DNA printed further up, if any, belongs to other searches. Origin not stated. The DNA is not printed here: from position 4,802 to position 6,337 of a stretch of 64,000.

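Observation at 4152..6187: Tandem paralogous nucleotidyltransferase-HEPN-like fusion proteins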

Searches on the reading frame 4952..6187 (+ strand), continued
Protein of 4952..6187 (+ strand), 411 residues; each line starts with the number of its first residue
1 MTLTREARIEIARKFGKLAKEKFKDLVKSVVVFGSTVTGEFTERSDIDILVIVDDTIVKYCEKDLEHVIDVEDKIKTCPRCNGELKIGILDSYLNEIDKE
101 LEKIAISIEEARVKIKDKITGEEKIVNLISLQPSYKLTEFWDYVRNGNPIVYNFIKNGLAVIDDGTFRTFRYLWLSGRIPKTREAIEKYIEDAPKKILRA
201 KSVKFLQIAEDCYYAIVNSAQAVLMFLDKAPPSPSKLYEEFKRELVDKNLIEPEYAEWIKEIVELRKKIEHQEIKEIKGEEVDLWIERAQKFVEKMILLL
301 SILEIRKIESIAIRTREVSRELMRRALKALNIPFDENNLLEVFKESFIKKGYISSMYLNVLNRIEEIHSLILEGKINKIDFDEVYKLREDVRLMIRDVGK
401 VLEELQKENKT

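Call 32: search_solved_structures(query=A2, max_evalue=1, show_alignments=0)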
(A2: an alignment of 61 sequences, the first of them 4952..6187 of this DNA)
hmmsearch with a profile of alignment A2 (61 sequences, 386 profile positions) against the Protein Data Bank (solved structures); distinct sequences matched with E-value up to 1: 147 (the best 60 are shown).
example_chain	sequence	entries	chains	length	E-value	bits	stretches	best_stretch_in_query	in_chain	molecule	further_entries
6p01_A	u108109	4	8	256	5.1e-08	35.6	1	8-69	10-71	Kanamycin nucleotidyltransferase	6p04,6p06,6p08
1kan_A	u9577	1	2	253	3.5e-07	32.9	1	8-69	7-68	KANAMYCIN NUCLEOTIDYLTRANSFERASE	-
6nlt_A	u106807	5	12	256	3.5e-07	32.9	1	8-69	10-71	Kanamycin nucleotidyltransferase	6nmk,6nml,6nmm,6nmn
1kny_A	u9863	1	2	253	3.6e-07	32.8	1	8-69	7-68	KANAMYCIN NUCLEOTIDYLTRANSFERASE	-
6un8_A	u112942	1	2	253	3.7e-07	32.8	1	8-69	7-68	Aminoglycoside NucleotidylTransferase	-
9xbd_E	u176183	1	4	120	7.7e-06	28.5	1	10-106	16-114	Nucleotidyltransferase domain-containing protein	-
6v47_B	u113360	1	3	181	0.0045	19.4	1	297-375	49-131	Hemagglutinin HA2 chain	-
2rff_A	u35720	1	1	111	0.0064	18.9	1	6-63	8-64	Putative nucleotidyltransferase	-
6sxj_A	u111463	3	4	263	0.015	17.7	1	15-87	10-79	Streptomycin 3''-adenylyltransferase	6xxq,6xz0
9z7q_I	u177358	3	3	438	0.031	16.6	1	24-87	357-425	Cmr1-MntA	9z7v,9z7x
5e32_B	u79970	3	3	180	0.046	16.1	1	323-377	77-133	Hemagglutinin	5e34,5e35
7ae2_B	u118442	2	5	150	0.047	16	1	14-65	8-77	MNT ANTITOXIN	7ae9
9j5l_2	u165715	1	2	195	0.048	16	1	299-376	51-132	Designed influenza hemagglutinin stem #219 HA2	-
9mtg_B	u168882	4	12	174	0.051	15.9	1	287-376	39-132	Hemagglutinin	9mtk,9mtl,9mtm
7x6o_B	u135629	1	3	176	0.052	15.9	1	287-376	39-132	Hemagglutinin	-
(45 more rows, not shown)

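Call 41: search_protein_families(library=pfam, proteins=[L004:3283-5100:+, L004:1520-3283:+, L066:2035-3141:-, L055:5690-6283:-, L024:3660-4184:+, L081:1247-2209:-], max_evalue=0.01)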
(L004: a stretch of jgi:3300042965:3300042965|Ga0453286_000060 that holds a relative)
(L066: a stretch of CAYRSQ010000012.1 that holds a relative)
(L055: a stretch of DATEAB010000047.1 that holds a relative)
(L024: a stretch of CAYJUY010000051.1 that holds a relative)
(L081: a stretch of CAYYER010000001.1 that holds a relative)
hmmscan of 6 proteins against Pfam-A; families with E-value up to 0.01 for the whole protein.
L004:3283-5100:+ (605 aa): 0 families

L004:1520-3283:+ (587 aa): 0 families

L066:2035-3141:- (368 aa): 4 families
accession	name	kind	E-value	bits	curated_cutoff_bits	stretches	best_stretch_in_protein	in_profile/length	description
PF00382.24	TFIIB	-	4.1e-43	145.7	23.6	2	268-353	6-91/92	Transcription factor TFIIB repeat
PF08271.17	Zn_Ribbon_TF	-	5.6e-16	58.3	29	1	68-109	2-43/43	TFIIB zinc-binding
PF04545.22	Sigma70_r4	-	1.1e-05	25.3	24.1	1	326-355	19-48/50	Sigma-70, region 4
PF12760.12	Zn_ribbon_IS1595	-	0.0035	17.7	25.4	1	64-92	16-44/46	Transposase zinc-ribbon domain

L055:5690-6283:- (197 aa): 1 family
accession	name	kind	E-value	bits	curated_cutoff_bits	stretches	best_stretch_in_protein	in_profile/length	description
PF01923.23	Cob_adeno_trans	-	4.9e-60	202.9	24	1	16-182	1-170/171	Cobalamin adenosyltransferase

L024:3660-4184:+ (174 aa): 1 family
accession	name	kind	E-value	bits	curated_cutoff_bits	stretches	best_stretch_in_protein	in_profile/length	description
PF04343.18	DUF488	-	7.2e-20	72.3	22.2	1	29-135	2-121/121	Domain of unknown function DUF488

L081:1247-2209:- (320 aa): 1 family
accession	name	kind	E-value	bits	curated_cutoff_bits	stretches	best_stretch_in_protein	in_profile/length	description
PF01261.30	AP_endonuc_2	-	2.3e-30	106.5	31.1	1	44-311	6-247/249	Xylose isomerase-like TIM barrel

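Call 47: search_solved_structures(query=A3, max_evalue=1)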
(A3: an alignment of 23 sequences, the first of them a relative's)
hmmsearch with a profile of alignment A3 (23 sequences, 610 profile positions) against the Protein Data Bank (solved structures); distinct sequences matched with E-value up to 1: 0.

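Call 48: search_solved_structures(query=A4, max_evalue=1)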
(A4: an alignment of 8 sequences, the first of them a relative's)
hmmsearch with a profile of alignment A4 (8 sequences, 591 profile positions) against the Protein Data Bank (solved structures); distinct sequences matched with E-value up to 1: 3.
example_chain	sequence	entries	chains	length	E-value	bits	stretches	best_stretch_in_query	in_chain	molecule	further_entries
5ijn_H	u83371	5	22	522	0.043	15.6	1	454-532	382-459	Nuclear pore glycoprotein p62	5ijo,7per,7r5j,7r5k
9e71_BW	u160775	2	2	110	0.25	13.1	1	497-558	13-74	SSU ribosomal protein S25E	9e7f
5c3l_C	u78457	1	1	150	0.26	13.1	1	453-532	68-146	Nucleoporin Nup62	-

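Call 49: search_protein_families(library=pfam, alignment_id=A3, max_evalue=0.1)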
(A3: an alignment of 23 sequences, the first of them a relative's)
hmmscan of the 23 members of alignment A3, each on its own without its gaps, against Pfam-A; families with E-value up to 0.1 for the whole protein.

A. member 1, L004:3277-5100:+ (607 aa): 0 families

B. families by the number of members that match (of 23 scanned): 5 families
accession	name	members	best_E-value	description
PF01261.30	AP_endonuc_2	5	6e-06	Xylose isomerase-like TIM barrel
PF06050.19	HGD-D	1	0.0066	2-hydroxyglutaryl-CoA dehydratase, D-component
PF09851.14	SHOCT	1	0.011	Short C-terminal domain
PF07978.19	NIPSNAP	1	0.072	NIPSNAP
PF25464.1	DUF7900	1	0.078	Domain of unknown function (DUF7900)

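Call 55: find_related_loci(query=A2, collection=viral_contigs, flank=5000)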
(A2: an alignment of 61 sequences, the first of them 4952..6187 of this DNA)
Query A2 (411 aa) in viral_contigs; peptide patterns used: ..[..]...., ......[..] (x = any residue, [..] = any of these).
243 stretches matched a pattern, but none encodes a relative of the query by tblastn (E <= 1e-3).

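Call 65: search_protein_representatives(alignment_id=A2)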
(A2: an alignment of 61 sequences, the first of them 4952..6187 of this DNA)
Query: 61 sequences, 386 profile positions. Proteins with E-value up to 0.001 (for the whole library): 1483; up to 1e-10: 449; up to 1e-30: 192. The best 150 are listed.
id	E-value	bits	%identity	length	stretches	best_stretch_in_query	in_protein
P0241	1.2e-178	610.5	-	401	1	3-385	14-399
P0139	8.4e-176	601.2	-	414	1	7-385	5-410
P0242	2.7e-131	454.7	-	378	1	4-382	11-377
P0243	8.6e-115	400.3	-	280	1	8-295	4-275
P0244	5.9e-113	394.3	-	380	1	11-377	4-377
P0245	3.8e-112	391.6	-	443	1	8-381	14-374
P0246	9.8e-112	390.3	-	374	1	3-384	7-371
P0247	5.3e-110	384.6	-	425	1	5-382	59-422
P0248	1.9e-108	379.5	-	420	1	3-382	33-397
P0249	8.4e-107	374.0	-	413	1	6-383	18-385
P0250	1.3e-105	370.2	-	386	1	13-381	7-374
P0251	2.1e-105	369.4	-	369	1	12-381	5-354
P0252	7.8e-95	334.6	-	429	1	4-379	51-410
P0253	1.8e-91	323.6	-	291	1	98-380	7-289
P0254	3.4e-90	319.4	-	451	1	4-384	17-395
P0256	2.2e-88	313.4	-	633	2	17-379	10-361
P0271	5.5e-63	229.8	-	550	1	17-367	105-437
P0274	6.8e-60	219.6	-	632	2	14-375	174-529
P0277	7.0e-59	216.3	-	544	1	7-382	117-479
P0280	4.0e-58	213.8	-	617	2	18-384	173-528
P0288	1.4e-54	202.2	-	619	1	15-375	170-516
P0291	2.3e-54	201.4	-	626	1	20-382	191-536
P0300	1.1e-51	192.6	-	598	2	30-355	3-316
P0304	6.8e-51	190.0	-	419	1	4-383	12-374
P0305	2.9e-50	187.9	-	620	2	14-382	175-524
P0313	1.1e-48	182.8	-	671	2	14-380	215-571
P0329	3.3e-45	171.3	-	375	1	7-379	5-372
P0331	4.9e-45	170.7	-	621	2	30-373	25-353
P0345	1.9e-43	165.5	-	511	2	24-373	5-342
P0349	1.1e-41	159.7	-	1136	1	14-287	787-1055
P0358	6.1e-41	157.2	-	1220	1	14-305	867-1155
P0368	3.1e-38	148.3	-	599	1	21-382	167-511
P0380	5.3e-36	141.0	-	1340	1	19-368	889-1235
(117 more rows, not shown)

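Call 66: list_cluster_members(proteins=[P0256, P0274, P0280, P0349, P0245, P0254, P0271, P0277, P0304, P0329])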
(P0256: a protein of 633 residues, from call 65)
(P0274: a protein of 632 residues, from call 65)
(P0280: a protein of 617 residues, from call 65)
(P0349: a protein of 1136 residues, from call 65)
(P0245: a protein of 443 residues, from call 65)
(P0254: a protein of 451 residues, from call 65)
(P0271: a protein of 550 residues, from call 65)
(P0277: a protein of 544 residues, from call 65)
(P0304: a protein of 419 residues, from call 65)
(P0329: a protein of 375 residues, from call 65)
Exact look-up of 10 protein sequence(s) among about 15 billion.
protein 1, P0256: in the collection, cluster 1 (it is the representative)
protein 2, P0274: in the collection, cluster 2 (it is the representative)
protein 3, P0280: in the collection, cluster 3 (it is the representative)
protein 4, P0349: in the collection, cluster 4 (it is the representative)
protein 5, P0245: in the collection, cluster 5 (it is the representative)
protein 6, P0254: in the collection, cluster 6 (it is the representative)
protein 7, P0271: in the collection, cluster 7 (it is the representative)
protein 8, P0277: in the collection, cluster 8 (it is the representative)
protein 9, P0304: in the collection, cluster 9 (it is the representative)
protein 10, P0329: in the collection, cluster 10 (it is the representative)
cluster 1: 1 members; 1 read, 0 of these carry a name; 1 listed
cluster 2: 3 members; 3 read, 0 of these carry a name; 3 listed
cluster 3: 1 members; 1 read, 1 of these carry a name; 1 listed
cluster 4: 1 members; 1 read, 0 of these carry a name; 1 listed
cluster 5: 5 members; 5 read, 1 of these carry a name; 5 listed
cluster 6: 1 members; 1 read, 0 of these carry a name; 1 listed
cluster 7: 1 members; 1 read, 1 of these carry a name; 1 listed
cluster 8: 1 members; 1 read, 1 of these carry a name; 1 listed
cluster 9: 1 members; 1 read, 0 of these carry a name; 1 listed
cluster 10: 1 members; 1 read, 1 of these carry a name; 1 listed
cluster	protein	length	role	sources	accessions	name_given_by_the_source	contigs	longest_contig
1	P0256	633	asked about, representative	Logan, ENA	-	-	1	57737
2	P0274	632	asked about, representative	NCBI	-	-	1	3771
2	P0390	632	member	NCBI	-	-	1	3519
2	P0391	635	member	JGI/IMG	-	-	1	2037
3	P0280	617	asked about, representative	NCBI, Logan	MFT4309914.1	MAG: hypothetical protein ACMXYL_05510 [Candidatus Woesearchaeota archaeon]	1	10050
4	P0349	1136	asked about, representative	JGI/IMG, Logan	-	-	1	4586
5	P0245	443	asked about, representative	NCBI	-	-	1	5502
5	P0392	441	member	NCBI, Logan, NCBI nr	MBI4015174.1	MAG: nucleotidyltransferase domain-containing protein [Candidatus Aenigmarchaeota ... | nucleotidyltransferase domain-containing protein [Candidatus Aenigmarchaeota archaeon]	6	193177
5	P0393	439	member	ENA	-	-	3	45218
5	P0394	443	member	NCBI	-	-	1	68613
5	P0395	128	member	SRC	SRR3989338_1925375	-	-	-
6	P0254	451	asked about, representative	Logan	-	-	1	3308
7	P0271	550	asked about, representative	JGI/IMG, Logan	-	predicted nucleotidyltransferase/uncharacterized protein (UPF0332 family)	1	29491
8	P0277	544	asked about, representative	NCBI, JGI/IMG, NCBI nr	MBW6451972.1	MAG: nucleotidyltransferase domain-containing protein [DPANN group archaeon] | nucleotidyltransferase domain-containing protein [DPANN group archaeon]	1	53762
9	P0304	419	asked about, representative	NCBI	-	-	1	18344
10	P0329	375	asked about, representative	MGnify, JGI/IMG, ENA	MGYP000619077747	CR=1 FL=1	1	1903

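Call 67: search_protein_families(library=pfam, proteins=[P0256, P0274, P0280, P0349, P0358, P0271, P0277, P0313, P0380, P0329], max_evalue=0.01)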
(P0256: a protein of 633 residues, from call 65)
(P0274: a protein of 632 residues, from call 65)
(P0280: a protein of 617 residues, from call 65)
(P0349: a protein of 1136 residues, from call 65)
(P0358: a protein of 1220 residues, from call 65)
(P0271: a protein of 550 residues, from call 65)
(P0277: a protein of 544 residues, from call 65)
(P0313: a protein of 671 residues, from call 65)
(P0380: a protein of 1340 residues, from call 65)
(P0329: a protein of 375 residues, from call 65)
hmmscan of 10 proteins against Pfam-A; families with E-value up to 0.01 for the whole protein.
P0256 (633 aa): 4 families
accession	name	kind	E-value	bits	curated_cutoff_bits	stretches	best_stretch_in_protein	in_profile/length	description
PF01909.29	NTP_transf_2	-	6.8e-10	39.7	21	1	20-85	7-74/93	Nucleotidyltransferase domain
PF18765.7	Polbeta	-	1.8e-09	38.1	26.9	1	22-82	8-66/93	Polymerase beta, Nucleotidyltransferase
PF03445.19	DUF294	-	0.00027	21.3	21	1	4-72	30-97/138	Putative nucleotidyltransferase DUF294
PF22600.2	MTPAP-like_central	-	0.0061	17.1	27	0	17-75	33-89/139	Poly(A) RNA polymerase, mitochondrial-like, central palm domain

P0274 (632 aa): 3 families
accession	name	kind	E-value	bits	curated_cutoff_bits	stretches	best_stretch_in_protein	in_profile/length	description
PF01909.29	NTP_transf_2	-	3.5e-06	27.8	21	1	187-233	11-59/93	Nucleotidyltransferase domain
PF18765.7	Polbeta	-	5.8e-05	23.6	26.9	1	190-238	9-58/93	Polymerase beta, Nucleotidyltransferase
PF12633.13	Adenyl_cycl_N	-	0.0011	19.4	27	1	190-238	90-137/199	Adenylate cyclase NT domain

P0280 (617 aa): 2 families
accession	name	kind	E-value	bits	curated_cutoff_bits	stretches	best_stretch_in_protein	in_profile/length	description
PF18765.7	Polbeta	-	0.00083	19.9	26.9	1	180-235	4-60/93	Polymerase beta, Nucleotidyltransferase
PF01909.29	NTP_transf_2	-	0.0018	19.1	21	1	184-232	12-52/93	Nucleotidyltransferase domain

P0349 (1136 aa): 16 families
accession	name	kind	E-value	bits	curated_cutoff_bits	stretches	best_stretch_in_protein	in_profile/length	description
PF07719.23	TPR_2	-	7.4e-14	51.1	27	1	540-572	2-34/34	Tetratricopeptide repeat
PF00515.34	TPR_1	-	3e-12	46.2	27.8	1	540-572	2-34/34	Tetratricopeptide repeat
PF13181.12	TPR_8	-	1.4e-08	34.6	25.7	1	540-572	2-34/34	Tetratricopeptide repeat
PF13428.12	TPR_14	-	2.6e-08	34.2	23.5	0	540-582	2-44/44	Tetratricopeptide repeat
PF13431.12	TPR_17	-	3.7e-08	33.5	24.4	0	562-589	2-29/34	Tetratricopeptide repeat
PF25064.1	ARM_TT21_5th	-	8.2e-08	33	27.8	0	542-592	4-54/117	TT21 fifth ARM repeats domain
PF23914.1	TPR_CcmH_CycH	-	8.2e-07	29.4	42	1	543-599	54-113/158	Cytochrome c-type biogenesis protein H TPR domain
PF14559.12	TPR_19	-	2e-06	28.5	25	0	287-350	4-66/68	Tetratricopeptide repeat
PF18765.7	Polbeta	-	6.6e-06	26.6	26.9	1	795-869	4-76/93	Polymerase beta, Nucleotidyltransferase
PF13432.12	TPR_16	-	2.2e-05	25.3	32.7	0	545-585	3-43/65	Tetratricopeptide repeat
PF13424.12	TPR_12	-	3.1e-05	24.5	30.1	0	510-567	8-73/77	Tetratricopeptide repeat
PF13174.12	TPR_6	-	6.8e-05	23.7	26.3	0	540-571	1-32/33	Tetratricopeptide repeat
PF13414.12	TPR_11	-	0.00011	22.2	26.8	0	546-581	1-36/42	TPR repeat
PF12895.13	ANAPC3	-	0.0005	20.7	27.2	1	518-597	2-80/82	Anaphase-promoting complex, cyclosome, subunit 3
PF01909.29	NTP_transf_2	-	0.00063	20.5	21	1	798-838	5-51/93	Nucleotidyltransferase domain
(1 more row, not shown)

P0358 (1220 aa): 4 families
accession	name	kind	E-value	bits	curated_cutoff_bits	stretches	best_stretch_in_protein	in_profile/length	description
PF13424.12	TPR_12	-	0.00087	19.9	30.1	0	581-630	18-75/77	Tetratricopeptide repeat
PF14559.12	TPR_19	-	0.0022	18.7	25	0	580-632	5-57/68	Tetratricopeptide repeat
PF24575.1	TPR_Slam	-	0.0042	17.9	35.2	0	606-653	53-100/104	Surface lipoprotein assembly modifier, N-terminal TPR repeats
PF00515.34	TPR_1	-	0.0048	17.1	27.8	0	575-599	10-34/34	Tetratricopeptide repeat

P0271 (550 aa): 3 families
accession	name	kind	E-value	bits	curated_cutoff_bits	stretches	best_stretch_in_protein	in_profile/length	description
PF18765.7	Polbeta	-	1.5e-08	35.1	26.9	1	122-178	15-64/93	Polymerase beta, Nucleotidyltransferase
PF01909.29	NTP_transf_2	-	7.9e-08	33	21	1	123-166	17-64/93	Nucleotidyltransferase domain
PF22600.2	MTPAP-like_central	-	6.2e-05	23.5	27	1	101-178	22-93/139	Poly(A) RNA polymerase, mitochondrial-like, central palm domain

P0277 (544 aa): 4 families
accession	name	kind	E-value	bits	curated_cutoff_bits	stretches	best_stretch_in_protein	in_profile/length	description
PF01909.29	NTP_transf_2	-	4.9e-10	40.1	21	1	131-220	5-69/93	Nucleotidyltransferase domain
PF18765.7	Polbeta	-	7.8e-08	32.8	26.9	1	137-184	6-58/93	Polymerase beta, Nucleotidyltransferase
PF22600.2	MTPAP-like_central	-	3e-05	24.6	27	1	111-203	10-94/139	Poly(A) RNA polymerase, mitochondrial-like, central palm domain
PF03445.19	DUF294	-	0.0059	16.9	21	0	139-192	46-101/138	Putative nucleotidyltransferase DUF294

P0313 (671 aa): 3 families
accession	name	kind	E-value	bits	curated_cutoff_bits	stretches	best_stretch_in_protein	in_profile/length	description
PF01909.29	NTP_transf_2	-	0.00022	22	21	1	226-271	9-56/93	Nucleotidyltransferase domain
PF18765.7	Polbeta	-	0.00053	20.5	26.9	1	231-292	11-71/93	Polymerase beta, Nucleotidyltransferase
PF20879.2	SidM_N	-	0.0022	17.8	27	1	237-266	63-93/285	SidM, N-terminal domain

P0380 (1340 aa): 9 families
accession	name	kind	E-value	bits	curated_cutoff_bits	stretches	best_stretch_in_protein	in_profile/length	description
PF14559.12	TPR_19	-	8e-12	45.8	25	1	668-727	6-64/68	Tetratricopeptide repeat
PF13428.12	TPR_14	-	7.7e-11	42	23.5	0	654-695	2-43/44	Tetratricopeptide repeat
PF13181.12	TPR_8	-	1.3e-06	28.6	25.7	1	619-651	1-33/34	Tetratricopeptide repeat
PF01909.29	NTP_transf_2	-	1.6e-05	25.6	21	1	897-949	10-54/93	Nucleotidyltransferase domain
PF18765.7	Polbeta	-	5.2e-05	23.8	26.9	1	893-943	2-53/93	Polymerase beta, Nucleotidyltransferase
PF25474.1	TPR_TmcB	-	0.0017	18.7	27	1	670-714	71-115/125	TmcB, TPR repeats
PF13424.12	TPR_12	-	0.0031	18.1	30.1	1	599-649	24-75/77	Tetratricopeptide repeat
PF13432.12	TPR_16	-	0.0034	18.2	32.7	0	601-650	13-62/65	Tetratricopeptide repeat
PF23240.1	HAT_PRP39_N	-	0.0047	17.5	27.7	0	640-711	35-107/168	PRP39 N-terminal HAT repeat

P0329 (375 aa): 1 family
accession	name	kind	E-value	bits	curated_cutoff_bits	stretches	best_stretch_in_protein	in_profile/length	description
PF18765.7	Polbeta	-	0.0055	17.3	26.9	0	20-75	4-60/93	Polymerase beta, Nucleotidyltransferase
